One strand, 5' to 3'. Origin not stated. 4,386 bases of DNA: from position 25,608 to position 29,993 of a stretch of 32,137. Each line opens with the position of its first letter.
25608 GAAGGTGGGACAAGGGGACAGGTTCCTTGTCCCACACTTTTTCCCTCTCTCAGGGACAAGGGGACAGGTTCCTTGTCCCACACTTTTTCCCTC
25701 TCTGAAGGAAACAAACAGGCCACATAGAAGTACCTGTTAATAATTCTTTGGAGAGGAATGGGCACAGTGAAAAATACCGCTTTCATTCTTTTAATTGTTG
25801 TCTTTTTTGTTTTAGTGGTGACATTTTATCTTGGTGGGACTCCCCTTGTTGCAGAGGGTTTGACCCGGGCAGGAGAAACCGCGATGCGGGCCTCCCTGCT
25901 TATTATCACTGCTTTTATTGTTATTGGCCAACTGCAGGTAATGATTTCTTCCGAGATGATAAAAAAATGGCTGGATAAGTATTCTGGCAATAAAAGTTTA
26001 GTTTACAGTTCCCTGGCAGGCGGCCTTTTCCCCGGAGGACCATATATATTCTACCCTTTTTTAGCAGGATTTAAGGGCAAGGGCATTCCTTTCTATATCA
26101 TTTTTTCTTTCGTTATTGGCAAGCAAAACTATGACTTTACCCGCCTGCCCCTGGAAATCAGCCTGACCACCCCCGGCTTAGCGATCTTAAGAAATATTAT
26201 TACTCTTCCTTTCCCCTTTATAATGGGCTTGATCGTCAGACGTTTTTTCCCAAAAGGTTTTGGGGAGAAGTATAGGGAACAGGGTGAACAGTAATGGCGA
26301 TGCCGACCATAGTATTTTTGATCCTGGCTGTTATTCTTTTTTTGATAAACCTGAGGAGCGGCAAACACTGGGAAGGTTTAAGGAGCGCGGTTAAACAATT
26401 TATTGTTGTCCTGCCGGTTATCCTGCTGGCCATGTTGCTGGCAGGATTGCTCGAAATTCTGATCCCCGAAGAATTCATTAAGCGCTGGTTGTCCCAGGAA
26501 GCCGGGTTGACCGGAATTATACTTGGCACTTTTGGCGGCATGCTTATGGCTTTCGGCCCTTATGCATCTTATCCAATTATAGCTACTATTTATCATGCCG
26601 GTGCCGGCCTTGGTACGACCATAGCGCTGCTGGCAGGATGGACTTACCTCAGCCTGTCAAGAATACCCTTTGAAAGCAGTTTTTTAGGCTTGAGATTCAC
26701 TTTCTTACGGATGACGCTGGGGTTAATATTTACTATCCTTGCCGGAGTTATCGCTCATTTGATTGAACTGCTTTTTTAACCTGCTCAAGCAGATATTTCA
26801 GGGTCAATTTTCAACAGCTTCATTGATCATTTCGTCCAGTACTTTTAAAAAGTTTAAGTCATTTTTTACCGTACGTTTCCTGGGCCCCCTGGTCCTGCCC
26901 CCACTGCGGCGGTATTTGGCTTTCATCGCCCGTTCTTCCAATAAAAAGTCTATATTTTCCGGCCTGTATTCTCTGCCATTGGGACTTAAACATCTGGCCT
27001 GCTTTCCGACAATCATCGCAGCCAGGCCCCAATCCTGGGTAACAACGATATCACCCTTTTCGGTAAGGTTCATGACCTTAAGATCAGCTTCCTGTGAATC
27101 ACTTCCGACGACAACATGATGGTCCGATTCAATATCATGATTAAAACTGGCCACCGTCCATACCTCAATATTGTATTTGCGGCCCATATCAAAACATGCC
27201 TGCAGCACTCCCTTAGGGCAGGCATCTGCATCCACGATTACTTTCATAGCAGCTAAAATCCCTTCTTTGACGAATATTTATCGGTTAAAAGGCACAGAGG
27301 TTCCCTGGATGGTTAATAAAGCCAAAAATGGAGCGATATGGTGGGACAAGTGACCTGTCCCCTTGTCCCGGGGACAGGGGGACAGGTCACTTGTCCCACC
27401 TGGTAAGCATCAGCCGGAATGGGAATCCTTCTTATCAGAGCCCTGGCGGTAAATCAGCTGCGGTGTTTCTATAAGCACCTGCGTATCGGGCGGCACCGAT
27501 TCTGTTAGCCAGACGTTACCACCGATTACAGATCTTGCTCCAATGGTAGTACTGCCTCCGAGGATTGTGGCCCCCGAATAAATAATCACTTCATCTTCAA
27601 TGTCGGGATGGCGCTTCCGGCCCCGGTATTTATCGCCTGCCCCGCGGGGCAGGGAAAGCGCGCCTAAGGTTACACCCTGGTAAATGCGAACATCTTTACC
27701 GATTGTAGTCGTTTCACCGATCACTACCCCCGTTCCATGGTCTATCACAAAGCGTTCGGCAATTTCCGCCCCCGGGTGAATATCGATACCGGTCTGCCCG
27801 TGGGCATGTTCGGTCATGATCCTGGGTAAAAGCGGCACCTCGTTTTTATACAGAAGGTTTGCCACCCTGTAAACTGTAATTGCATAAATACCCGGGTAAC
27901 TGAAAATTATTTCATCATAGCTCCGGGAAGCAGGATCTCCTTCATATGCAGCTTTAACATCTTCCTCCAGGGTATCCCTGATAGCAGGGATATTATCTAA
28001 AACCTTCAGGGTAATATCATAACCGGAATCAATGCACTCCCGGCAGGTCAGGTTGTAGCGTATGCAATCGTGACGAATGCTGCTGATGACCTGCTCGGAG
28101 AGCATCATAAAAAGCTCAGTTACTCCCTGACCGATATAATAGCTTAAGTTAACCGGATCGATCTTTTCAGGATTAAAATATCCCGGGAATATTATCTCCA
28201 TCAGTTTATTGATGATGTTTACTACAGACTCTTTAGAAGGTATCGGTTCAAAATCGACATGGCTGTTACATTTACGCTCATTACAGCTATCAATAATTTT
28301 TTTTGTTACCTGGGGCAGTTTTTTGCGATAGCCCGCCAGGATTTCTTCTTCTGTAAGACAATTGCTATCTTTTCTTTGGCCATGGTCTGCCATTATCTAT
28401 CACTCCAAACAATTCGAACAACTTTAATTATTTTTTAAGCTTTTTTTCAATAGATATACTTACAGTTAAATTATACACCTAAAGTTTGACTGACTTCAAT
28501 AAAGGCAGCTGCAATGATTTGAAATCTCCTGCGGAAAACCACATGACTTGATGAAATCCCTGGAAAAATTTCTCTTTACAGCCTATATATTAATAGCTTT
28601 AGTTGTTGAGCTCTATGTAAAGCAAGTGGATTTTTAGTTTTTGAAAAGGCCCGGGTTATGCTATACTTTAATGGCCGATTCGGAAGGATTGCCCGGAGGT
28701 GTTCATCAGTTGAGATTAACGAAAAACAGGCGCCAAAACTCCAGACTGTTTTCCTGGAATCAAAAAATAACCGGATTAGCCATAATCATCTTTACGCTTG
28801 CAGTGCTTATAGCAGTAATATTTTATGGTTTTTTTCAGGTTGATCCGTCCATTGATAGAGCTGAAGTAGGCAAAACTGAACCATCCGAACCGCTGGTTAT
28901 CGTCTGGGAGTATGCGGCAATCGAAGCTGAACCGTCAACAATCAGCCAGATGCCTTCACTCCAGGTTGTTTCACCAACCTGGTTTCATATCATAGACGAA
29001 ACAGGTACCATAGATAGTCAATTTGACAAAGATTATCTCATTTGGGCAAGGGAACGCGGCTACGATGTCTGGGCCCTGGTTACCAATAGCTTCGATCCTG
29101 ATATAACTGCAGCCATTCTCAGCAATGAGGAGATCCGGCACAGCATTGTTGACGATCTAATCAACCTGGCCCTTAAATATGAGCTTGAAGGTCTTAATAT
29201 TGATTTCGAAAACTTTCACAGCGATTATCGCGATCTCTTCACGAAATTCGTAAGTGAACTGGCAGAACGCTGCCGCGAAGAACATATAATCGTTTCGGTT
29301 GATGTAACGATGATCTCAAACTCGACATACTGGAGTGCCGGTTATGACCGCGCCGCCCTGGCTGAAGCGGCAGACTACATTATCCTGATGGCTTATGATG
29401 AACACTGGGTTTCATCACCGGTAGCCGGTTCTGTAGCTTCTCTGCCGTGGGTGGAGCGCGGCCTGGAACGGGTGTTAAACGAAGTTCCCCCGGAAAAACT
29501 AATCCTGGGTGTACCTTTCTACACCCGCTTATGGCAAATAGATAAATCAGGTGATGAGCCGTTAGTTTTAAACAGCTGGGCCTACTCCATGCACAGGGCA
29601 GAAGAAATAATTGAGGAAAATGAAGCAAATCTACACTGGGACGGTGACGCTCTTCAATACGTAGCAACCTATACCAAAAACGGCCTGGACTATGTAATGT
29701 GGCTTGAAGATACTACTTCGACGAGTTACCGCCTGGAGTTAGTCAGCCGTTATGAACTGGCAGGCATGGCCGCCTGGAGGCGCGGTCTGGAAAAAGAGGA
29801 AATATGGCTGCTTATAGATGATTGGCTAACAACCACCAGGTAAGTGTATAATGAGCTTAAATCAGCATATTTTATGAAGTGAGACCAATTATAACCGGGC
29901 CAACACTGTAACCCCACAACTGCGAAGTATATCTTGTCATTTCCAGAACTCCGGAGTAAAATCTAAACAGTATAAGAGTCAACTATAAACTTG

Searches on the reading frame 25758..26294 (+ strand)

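Call 7: search_protein_families(library=pfam, proteins=[window:25758-26294:+], max_evalue=0.00001)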
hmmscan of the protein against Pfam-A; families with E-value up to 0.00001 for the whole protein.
window:25758-26294:+ (178 aa): 1 family
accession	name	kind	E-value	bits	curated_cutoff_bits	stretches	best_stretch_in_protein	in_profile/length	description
PF03773.19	ArsP_1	-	7e-10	39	32.3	1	42-173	13-144/294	Predicted permease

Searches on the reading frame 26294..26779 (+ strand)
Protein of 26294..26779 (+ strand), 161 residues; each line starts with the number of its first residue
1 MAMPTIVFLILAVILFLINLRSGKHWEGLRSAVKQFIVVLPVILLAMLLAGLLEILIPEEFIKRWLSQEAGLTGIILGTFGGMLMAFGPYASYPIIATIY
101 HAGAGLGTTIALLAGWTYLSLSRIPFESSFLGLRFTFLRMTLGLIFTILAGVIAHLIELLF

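Call 7: search_protein_families(library=pfam, proteins=[window:26294-26779:+], max_evalue=0.00001)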
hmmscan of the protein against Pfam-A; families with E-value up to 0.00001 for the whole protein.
window:26294-26779:+ (161 aa): 1 family
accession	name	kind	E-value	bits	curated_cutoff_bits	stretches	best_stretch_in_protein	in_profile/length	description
PF03773.19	ArsP_1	-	9.4e-14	51.7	32.3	1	37-153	14-130/294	Predicted permease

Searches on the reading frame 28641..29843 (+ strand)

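Call 7: search_protein_families(library=pfam, proteins=[window:28641-29843:+], max_evalue=0.00001)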
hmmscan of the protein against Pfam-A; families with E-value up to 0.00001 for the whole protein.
window:28641-29843:+ (400 aa): 1 family
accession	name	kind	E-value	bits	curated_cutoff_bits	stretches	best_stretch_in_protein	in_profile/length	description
PF00704.34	Glyco_hydro_18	-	4.4e-26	92.7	29.6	1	158-382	82-315/317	Glycosyl hydrolases family 18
